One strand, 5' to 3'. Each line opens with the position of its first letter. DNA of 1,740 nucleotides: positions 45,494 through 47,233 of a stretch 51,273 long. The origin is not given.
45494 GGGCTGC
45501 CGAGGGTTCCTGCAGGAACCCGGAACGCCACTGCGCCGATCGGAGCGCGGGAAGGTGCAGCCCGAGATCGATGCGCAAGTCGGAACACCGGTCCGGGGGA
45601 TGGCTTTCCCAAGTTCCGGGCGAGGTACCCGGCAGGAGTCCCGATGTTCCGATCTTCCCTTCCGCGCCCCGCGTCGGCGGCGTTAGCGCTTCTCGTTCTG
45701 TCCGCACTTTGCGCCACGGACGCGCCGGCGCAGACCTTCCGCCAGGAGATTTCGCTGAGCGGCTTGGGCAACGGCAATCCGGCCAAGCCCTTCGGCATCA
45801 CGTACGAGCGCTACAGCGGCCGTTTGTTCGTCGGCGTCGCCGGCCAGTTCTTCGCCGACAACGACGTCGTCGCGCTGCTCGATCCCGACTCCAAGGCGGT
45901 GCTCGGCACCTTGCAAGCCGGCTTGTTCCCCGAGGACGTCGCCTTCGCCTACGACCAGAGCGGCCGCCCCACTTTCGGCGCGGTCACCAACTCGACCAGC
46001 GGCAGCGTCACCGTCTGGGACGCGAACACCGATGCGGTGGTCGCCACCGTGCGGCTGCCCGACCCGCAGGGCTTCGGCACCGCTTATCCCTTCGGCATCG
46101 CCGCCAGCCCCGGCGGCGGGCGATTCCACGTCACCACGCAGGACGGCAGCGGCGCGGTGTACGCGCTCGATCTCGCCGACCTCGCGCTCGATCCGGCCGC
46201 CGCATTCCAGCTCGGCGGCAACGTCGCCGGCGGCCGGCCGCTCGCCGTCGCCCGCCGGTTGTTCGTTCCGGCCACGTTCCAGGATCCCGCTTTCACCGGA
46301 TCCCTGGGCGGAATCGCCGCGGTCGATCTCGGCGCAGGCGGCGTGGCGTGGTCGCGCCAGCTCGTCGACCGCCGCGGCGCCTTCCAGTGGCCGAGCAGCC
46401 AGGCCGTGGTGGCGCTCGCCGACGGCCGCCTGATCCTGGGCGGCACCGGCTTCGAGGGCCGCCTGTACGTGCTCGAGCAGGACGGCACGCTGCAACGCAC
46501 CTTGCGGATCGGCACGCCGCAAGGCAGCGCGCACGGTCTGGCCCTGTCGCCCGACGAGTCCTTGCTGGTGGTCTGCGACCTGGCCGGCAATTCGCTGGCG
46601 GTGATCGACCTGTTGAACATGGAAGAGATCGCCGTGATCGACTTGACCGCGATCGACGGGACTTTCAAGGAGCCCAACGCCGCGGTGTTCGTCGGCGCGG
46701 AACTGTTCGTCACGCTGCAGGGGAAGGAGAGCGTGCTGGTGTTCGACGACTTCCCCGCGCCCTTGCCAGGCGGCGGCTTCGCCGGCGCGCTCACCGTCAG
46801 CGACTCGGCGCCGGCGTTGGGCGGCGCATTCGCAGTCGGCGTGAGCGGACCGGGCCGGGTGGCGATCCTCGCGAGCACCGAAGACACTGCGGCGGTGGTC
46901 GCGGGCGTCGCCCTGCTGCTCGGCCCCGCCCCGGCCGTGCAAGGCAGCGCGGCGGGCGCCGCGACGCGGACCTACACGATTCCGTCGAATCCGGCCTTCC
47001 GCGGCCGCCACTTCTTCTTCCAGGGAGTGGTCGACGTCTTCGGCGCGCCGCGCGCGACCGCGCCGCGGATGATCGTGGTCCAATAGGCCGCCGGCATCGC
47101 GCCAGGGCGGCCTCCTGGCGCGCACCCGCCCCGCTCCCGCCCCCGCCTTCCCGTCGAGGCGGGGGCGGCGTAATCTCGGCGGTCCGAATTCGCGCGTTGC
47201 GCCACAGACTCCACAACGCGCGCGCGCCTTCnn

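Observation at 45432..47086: Cobalamin riboswitch controls a secreted beta-propeller protein rather than a known B12 gene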

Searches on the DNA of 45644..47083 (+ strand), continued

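Call 93: search_with_rna_model(model_id=R1, sources=[L113, L033, L034, L035, L036, L038, L039], max_evalue=1, show_alignments=4)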
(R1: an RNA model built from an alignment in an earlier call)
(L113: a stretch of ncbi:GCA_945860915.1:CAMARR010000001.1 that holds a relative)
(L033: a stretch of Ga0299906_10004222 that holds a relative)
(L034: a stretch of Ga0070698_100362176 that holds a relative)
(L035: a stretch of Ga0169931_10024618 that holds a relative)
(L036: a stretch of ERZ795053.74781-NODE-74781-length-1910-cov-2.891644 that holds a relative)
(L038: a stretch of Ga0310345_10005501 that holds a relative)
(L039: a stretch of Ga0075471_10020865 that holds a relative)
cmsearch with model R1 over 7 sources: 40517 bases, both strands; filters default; matches with E-value up to 1: 4.
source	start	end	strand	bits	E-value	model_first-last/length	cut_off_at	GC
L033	3673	3768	+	28.7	2.3e-06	1-136/136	no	0.7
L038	1462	1569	+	28.3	2.9e-06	1-136/136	no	0.67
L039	842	969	+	27.5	4.8e-06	1-136/136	no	0.63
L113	9751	9894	+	19.5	0.00071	1-136/136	no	0.62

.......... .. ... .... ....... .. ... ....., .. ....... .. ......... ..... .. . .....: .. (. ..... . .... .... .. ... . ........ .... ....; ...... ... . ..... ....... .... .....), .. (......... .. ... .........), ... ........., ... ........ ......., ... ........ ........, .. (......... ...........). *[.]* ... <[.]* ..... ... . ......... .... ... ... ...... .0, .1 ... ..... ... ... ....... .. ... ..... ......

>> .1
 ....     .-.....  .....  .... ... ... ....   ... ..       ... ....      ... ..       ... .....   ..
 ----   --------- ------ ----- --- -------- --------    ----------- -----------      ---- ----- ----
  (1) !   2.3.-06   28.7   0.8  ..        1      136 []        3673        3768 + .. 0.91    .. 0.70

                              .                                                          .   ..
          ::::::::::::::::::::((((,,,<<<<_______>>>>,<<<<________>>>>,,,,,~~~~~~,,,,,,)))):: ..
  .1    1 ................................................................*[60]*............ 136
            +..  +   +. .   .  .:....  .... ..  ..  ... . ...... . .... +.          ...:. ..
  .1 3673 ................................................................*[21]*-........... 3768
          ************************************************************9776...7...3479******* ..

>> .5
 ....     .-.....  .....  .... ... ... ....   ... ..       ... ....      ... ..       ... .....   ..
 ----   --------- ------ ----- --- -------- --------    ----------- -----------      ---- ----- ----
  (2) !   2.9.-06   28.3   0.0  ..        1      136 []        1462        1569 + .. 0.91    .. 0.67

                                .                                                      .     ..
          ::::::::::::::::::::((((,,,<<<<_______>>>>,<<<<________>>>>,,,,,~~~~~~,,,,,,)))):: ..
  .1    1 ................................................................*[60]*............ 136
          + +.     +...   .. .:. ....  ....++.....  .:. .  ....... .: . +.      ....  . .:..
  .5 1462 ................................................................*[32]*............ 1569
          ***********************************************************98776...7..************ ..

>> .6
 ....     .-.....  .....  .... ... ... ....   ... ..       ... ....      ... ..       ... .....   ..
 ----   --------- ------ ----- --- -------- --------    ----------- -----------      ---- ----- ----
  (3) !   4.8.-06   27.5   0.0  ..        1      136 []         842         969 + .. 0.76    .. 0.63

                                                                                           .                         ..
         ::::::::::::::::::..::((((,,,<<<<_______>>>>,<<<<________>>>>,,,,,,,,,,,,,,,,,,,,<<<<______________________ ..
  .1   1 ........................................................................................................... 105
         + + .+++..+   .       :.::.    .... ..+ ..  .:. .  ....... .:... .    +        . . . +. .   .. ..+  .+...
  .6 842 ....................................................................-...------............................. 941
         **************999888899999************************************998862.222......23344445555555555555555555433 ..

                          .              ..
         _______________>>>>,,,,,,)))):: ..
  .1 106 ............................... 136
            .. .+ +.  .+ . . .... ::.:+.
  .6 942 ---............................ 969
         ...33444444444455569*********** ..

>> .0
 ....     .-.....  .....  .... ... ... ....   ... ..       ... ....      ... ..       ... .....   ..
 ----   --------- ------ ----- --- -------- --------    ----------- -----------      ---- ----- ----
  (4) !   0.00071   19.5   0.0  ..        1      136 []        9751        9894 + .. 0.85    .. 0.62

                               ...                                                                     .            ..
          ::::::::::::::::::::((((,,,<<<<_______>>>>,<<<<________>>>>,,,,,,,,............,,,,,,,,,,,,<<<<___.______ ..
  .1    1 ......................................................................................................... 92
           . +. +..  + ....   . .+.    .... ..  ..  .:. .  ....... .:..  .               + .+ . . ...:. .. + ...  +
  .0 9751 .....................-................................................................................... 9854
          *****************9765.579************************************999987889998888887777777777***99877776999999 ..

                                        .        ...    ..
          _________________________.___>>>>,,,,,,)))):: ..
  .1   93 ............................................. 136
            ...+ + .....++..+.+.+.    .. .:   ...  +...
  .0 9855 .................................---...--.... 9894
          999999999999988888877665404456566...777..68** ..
